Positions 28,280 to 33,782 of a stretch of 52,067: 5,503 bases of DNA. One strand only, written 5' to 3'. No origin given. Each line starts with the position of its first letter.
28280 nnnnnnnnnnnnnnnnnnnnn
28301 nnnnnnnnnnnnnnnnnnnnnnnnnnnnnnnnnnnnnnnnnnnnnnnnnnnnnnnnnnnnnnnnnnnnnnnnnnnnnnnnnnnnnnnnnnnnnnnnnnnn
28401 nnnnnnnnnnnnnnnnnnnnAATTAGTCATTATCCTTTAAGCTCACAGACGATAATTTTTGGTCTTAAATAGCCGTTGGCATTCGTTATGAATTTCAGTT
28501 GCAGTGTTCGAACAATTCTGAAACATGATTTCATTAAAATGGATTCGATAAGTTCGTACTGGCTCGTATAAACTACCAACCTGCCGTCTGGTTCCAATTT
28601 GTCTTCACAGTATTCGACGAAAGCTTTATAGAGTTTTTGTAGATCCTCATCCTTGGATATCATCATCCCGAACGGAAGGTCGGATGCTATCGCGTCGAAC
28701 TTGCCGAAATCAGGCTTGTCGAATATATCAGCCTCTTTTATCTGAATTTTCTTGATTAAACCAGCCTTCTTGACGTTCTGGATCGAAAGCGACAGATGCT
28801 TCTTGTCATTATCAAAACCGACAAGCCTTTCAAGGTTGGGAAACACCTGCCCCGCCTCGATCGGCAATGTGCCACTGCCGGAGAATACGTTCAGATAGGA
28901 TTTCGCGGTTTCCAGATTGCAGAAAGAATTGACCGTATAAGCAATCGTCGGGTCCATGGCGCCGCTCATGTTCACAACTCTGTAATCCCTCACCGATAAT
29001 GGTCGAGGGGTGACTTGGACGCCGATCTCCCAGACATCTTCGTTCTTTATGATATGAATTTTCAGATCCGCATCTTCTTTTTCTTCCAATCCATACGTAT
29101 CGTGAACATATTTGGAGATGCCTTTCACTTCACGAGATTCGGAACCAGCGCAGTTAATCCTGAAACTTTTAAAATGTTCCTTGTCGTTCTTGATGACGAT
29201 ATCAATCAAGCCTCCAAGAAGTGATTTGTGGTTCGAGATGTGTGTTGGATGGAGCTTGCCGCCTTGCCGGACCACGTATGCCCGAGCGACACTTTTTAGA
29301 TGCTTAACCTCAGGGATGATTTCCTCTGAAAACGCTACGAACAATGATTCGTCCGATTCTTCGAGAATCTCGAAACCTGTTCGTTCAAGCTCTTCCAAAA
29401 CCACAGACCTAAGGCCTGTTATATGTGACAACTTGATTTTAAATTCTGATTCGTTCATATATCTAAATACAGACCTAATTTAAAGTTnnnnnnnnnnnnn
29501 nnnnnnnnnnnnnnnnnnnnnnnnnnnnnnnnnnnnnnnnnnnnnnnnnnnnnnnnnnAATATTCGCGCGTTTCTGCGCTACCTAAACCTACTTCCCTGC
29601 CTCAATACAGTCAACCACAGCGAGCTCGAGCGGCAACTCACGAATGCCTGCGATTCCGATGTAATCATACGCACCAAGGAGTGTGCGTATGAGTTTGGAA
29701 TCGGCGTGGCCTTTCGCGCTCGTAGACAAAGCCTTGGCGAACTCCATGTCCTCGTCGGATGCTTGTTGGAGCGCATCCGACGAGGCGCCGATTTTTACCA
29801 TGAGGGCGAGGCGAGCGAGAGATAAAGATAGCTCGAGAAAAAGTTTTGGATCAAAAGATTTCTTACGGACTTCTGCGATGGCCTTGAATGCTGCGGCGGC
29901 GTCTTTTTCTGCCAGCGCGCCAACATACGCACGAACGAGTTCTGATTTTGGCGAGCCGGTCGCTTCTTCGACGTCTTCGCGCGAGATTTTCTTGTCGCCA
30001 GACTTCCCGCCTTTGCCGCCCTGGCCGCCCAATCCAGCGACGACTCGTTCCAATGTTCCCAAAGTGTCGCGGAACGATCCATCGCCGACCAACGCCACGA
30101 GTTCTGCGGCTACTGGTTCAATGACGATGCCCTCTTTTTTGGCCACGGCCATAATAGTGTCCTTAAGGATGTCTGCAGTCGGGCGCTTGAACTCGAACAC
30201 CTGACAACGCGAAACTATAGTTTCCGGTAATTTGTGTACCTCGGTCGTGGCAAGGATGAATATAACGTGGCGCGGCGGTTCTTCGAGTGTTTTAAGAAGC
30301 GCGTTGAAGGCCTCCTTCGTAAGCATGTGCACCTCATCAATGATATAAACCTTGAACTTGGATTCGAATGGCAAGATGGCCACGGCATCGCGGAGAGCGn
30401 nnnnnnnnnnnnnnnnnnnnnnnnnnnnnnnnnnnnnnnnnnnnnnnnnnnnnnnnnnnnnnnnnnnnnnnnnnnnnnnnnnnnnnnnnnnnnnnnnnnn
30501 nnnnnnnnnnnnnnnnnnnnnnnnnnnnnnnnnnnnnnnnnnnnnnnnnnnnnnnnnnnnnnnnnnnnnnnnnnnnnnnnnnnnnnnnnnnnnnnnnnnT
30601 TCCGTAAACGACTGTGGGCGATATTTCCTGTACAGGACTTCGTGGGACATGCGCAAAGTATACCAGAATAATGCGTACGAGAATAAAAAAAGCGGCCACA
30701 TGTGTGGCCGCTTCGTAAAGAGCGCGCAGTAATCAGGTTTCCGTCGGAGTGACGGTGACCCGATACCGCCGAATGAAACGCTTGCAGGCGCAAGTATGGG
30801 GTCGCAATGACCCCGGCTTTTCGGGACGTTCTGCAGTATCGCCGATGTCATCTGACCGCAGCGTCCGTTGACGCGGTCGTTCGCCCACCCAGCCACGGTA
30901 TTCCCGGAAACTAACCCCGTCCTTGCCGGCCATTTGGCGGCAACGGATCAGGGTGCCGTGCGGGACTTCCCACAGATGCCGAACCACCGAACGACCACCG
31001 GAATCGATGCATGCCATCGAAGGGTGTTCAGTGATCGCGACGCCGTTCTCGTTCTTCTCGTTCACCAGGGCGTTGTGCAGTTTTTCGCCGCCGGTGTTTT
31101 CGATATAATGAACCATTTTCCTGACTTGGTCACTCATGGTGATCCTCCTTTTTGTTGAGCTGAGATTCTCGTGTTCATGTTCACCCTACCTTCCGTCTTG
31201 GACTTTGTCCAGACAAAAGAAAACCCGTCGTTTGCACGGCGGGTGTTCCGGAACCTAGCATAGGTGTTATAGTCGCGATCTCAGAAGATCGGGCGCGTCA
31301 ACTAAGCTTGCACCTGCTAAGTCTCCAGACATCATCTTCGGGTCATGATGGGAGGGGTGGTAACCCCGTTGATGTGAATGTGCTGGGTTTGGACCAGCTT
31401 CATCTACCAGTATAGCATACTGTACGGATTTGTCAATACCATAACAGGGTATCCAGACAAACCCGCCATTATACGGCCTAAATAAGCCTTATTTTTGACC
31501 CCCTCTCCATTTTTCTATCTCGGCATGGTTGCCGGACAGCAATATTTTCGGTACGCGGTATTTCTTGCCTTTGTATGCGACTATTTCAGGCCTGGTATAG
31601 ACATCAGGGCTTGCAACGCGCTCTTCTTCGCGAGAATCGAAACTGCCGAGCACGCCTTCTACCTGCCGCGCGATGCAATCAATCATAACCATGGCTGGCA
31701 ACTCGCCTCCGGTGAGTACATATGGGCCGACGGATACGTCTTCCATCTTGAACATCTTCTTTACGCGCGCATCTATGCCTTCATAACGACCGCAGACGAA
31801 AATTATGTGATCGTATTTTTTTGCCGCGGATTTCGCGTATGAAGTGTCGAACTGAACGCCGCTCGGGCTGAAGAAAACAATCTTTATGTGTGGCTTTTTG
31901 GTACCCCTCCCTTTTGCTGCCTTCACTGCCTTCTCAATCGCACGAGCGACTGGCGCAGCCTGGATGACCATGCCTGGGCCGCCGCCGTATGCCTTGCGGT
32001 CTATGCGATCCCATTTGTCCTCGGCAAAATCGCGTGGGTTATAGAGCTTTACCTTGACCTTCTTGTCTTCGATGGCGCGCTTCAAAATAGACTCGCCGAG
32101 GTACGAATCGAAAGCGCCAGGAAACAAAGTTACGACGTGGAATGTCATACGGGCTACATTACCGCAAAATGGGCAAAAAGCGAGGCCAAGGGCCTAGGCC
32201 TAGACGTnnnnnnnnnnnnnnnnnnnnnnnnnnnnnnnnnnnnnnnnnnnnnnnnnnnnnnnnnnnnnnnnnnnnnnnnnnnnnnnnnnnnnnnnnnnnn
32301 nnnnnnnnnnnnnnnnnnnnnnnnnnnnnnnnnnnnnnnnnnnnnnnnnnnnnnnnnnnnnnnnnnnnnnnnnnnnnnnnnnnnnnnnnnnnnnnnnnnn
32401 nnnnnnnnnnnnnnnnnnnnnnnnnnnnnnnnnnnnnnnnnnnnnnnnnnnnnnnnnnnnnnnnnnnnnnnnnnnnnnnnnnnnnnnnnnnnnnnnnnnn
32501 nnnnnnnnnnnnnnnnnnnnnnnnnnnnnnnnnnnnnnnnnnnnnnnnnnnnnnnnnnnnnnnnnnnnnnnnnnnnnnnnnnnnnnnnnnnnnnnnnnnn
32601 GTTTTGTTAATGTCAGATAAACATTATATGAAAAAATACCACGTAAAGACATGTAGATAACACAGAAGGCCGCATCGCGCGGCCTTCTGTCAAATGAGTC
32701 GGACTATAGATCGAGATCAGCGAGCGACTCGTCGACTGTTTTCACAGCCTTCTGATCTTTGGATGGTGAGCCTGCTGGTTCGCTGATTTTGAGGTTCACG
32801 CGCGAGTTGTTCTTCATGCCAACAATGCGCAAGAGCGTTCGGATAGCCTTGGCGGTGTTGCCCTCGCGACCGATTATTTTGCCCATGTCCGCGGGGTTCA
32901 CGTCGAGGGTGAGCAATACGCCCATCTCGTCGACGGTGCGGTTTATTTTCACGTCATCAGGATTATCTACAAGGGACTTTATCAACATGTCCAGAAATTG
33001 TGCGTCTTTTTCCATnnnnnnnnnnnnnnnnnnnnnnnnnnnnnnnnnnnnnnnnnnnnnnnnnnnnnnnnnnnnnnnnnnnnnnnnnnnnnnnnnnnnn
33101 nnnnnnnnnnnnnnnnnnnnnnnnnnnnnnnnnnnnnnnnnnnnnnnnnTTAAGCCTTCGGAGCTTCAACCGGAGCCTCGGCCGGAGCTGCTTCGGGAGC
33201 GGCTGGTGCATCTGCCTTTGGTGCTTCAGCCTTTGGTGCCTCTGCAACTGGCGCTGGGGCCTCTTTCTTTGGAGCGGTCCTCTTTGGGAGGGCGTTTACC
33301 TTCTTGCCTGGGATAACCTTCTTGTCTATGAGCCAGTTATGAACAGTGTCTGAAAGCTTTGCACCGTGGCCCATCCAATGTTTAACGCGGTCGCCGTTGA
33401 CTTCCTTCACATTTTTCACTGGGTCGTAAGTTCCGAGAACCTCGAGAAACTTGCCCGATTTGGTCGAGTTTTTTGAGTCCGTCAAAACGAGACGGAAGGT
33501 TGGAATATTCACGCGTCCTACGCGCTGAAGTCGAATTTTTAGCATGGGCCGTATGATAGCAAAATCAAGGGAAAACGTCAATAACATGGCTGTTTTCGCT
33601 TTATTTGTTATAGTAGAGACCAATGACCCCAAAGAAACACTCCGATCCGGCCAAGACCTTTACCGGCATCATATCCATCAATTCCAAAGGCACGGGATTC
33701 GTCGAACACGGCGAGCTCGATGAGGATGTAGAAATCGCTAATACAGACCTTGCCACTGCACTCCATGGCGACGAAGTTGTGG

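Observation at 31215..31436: Attenuator-like leader: leaderless uORF, long hairpin, terminator, then an SD-led orphan gene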

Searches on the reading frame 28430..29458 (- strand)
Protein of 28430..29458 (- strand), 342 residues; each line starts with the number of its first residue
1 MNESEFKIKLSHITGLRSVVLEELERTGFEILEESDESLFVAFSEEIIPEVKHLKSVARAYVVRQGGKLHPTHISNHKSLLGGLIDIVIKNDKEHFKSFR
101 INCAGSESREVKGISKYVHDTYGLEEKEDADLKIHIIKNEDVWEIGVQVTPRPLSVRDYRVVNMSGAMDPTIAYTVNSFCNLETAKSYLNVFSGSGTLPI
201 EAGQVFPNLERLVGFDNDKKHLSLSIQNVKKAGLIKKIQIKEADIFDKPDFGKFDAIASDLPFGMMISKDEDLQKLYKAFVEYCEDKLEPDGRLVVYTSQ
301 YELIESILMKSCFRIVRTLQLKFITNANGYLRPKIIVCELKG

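Call 26: search_protein_families(library=pfam, proteins=[window:28430-29458:-], max_evalue=0.01)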
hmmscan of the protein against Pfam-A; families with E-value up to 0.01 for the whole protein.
window:28430-29458:- (342 aa): 6 families
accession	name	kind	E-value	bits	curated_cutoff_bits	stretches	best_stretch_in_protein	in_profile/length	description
PF01170.24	UPF0020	-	9.8e-28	97.6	22.3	1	157-314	1-182/197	RMKL-like, methyltransferase domain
PF13847.12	Methyltransf_31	-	1.1e-08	35.3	27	1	185-307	4-122/145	Methyltransferase domain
PF05175.20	MTS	-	2.3e-08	34.3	23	1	184-319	31-160/170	Methyltransferase small domain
PF03602.21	Cons_hypoth95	-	0.0003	21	24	1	185-277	42-137/182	Conserved hypothetical protein 95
PF09445.16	Methyltransf_15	-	0.0011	19.1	22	1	187-263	3-76/165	RNA cap guanine-N2 methyltransferase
PF01596.23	Methyltransf_3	-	0.0084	15.9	22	0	181-246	41-106/204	O-methyltransferase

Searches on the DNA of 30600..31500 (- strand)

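Call 6: search_rna_families(source=window, start=31100, end=31500, threshold=evalue, max_evalue=10, show_alignments=5)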
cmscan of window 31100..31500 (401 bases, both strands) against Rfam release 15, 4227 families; matches with E-value up to 10: 2.
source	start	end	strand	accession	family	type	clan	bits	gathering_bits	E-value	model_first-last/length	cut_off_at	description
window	31212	31318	-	RF01772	rnk_pseudo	Cis-reg; leader;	-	14.9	55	5.9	1-108/108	no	Pseudomonas rnk leader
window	31363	31500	+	RF00623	P1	Gene;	-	13.8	100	1.9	1-137/180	3'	Pseudomonas sRNA P1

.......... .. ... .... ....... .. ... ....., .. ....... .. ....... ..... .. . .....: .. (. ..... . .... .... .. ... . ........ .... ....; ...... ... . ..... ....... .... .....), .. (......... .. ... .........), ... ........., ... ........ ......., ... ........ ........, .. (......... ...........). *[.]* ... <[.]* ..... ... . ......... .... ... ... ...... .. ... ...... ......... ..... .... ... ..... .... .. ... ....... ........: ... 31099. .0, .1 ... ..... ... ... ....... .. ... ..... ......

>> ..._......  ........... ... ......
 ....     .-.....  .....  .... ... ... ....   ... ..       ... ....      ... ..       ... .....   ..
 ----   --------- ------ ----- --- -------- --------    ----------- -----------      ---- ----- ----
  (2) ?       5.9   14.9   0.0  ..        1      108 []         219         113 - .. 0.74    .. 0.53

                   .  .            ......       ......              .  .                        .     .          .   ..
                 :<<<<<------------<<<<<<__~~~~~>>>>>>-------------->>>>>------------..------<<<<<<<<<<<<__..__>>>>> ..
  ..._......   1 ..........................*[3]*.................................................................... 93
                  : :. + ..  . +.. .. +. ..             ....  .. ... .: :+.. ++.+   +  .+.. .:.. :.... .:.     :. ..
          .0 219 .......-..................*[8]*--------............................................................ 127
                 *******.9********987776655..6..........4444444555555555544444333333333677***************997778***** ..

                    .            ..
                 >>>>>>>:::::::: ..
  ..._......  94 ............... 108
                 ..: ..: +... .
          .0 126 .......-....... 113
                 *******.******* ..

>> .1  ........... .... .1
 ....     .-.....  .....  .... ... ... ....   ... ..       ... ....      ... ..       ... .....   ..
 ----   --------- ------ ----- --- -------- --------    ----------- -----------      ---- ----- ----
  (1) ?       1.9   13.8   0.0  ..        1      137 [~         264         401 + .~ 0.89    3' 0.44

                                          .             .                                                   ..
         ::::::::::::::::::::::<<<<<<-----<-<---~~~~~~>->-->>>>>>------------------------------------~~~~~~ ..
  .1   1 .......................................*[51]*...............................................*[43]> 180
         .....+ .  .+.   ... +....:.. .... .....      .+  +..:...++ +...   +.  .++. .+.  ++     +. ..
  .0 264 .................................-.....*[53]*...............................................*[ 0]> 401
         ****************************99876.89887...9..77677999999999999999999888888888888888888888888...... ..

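Call 11: search_rna_families(source=window, start=30600, end=31500, threshold=evalue, max_evalue=10, show_alignments=3)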
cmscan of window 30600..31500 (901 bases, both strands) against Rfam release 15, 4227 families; matches with E-value up to 10: 8.
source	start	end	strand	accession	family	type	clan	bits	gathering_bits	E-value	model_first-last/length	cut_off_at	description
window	30688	30724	-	RF01388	isrD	Gene; sRNA;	-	17.7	37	1.1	1-51/51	no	isrD Hfq binding RNA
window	30660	30721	+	RF02063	STnc350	Gene; sRNA;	-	17.3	60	2.6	1-68/68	no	Salmonella enterica sRNA STnc350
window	30905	30962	-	RF03730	mir-7615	Gene; miRNA;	-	16.3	90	2.7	1-64/64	no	mir-7615 microRNA precursor family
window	30686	30716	-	RF02063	STnc350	Gene; sRNA;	-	16.1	60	5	33-63/68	no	Salmonella enterica sRNA STnc350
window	30739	30847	+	RF02879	MH_s10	Gene; sRNA;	-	14.6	81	4.6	1-143/143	no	Mesorhizobail RNA 10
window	30678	30825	-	RF00558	L20_leader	Cis-reg; leader;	-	14.4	58.7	8.1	1-127/127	no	Ribosomal protein L20 leader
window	31363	31500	+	RF00623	P1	Gene;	-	13.8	100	4.3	1-137/180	3'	Pseudomonas sRNA P1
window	30869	30938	+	RF01876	MIAT_exon5_2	Gene; lncRNA;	-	12.2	75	5.7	1-83/83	no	Myocardial infarction associated transcript exon 5 conserved region 2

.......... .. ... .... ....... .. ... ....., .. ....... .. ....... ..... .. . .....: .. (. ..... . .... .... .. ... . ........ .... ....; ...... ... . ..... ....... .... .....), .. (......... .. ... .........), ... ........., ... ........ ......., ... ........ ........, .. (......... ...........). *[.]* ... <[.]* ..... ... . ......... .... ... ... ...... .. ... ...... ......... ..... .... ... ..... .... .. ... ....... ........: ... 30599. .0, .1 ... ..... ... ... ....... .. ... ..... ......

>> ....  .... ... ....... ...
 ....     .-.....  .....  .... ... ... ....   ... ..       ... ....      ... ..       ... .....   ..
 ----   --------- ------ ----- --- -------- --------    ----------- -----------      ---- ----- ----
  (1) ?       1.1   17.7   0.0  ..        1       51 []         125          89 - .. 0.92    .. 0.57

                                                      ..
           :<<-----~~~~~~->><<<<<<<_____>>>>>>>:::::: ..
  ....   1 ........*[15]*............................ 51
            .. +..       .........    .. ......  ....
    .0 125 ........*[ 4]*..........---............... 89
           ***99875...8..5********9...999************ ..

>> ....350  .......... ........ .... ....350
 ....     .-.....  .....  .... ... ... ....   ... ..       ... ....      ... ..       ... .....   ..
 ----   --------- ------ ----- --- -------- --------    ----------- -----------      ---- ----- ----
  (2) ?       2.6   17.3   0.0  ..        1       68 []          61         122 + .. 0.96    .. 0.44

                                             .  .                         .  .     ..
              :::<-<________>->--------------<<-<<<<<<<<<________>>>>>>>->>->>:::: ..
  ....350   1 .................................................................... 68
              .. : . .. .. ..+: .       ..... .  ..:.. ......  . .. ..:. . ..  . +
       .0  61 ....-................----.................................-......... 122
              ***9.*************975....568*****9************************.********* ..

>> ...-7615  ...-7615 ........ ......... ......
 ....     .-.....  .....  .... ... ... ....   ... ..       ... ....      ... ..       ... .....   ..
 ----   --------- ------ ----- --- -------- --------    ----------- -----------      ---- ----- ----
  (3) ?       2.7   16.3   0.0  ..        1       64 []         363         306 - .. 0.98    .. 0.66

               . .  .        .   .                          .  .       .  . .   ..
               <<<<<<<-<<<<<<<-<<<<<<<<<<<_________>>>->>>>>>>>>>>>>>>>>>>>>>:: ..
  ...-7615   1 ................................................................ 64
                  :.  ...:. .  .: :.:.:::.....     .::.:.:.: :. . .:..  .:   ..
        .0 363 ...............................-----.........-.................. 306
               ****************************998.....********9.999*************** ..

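Call 65: build_rna_model(alignment_id=A3, structure=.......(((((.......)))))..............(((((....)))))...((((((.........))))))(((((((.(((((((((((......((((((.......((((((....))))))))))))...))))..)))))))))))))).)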
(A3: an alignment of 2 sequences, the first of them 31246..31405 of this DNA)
Model R1 built from alignment A3 (2 sequences, 160 columns); structure: as given.
model positions 160; base pairs 46; branch points 3; effective number of sequences 0.69; information 0.589 bits per position. Calibrated on 0.2 Mb of random sequence (short: E-values are rough).
structure used (alignment columns):
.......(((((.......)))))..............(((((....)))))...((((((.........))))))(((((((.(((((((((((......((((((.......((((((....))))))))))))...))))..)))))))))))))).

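Call 68: search_dna_similar(query=window:31200-31460:-, collection=phages, mode=distant, max_evalue=0.1)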
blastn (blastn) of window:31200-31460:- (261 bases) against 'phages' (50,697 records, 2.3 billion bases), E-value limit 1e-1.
No match.

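Call 69: search_dna_similar(query=window:31200-31460:-, collection=plasmids, mode=distant, max_evalue=0.1)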
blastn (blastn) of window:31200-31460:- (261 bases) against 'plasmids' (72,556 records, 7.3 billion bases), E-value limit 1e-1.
No match.

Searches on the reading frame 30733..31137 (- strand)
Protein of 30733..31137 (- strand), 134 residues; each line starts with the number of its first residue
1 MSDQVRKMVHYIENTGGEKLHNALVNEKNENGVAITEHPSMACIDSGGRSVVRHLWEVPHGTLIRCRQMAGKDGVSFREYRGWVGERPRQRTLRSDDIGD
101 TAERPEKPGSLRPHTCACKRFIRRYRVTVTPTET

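Call 26: search_protein_families(library=pfam, proteins=[window:30733-31137:-], max_evalue=0.01)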
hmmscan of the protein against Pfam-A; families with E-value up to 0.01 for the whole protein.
window:30733-31137:- (134 aa): 0 families

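Call 28: find_homologous_proteins(query=window:30733-31137:-, max_evalue=0.01)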
Query window:30733-31137:- (134 aa): 3 proteins with E <= 0.01 among 12 candidates.
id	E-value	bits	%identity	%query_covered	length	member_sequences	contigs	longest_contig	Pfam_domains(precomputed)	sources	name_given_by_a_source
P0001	1.6e-87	309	100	100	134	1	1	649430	-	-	-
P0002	4.8e-35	139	65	69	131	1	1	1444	-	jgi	jgi:hypothetical protein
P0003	2.1e-31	127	59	78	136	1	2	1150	-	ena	-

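Call 29: find_encoding_contigs(protein=P0002, flank=5000)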
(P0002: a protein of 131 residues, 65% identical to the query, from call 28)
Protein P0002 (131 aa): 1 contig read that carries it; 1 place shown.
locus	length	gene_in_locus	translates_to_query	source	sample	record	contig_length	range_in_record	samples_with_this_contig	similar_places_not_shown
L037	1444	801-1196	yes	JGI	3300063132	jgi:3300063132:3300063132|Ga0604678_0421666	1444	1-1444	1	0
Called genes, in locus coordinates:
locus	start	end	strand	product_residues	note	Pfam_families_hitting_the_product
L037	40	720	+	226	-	PF01746:tRNA_m1G_MT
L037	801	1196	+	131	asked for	-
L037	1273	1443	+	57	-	?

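Call 30: find_encoding_contigs(protein=P0003, flank=5000)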
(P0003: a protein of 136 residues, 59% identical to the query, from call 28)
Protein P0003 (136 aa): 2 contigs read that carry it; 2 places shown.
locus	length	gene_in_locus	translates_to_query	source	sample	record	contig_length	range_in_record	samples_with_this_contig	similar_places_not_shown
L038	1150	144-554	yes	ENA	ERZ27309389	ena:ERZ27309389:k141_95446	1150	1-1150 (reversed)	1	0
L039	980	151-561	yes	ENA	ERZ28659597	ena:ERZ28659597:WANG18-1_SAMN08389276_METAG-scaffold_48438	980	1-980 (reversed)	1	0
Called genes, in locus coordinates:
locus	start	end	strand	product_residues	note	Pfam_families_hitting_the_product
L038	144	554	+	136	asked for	-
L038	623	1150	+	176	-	?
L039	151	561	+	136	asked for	-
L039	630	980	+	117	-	?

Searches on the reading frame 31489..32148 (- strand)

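Call 26: search_protein_families(library=pfam, proteins=[window:31489-32148:-], max_evalue=0.01)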
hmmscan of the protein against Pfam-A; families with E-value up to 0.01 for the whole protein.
window:31489-32148:- (219 aa): 1 family
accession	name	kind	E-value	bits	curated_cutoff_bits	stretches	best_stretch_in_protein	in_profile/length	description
PF01746.26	tRNA_m1G_MT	-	2.3e-35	122.5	27.3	1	23-215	2-182/195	tRNA (Guanine-1)-methyltransferase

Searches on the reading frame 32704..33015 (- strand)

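Call 26: search_protein_families(library=pfam, proteins=[window:32704-33015:-], max_evalue=0.01)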
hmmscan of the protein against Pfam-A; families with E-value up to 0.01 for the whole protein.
window:32704-33015:- (103 aa): 3 families
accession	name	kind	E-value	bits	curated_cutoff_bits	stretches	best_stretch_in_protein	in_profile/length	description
PF13083.13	KH_KhpA-B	-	9.9e-21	73.9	32.1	1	6-77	2-73/73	KhpA/KhpB, KH domain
PF07650.23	KH_2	-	0.002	18.3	22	1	36-78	28-71/78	KH domain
PF00013.35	KH_1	-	0.0058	16.8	21.5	0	36-60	3-27/66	KH domain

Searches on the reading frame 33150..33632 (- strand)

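Call 26: search_protein_families(library=pfam, proteins=[window:33150-33632:-], max_evalue=0.01)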
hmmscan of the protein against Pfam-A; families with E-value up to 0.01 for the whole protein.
window:33150-33632:- (160 aa): 1 family
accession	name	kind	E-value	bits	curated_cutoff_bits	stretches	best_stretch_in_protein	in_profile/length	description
PF00886.24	Ribosomal_S16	-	1.1e-14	54.5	27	1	37-94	1-62/62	Ribosomal protein S16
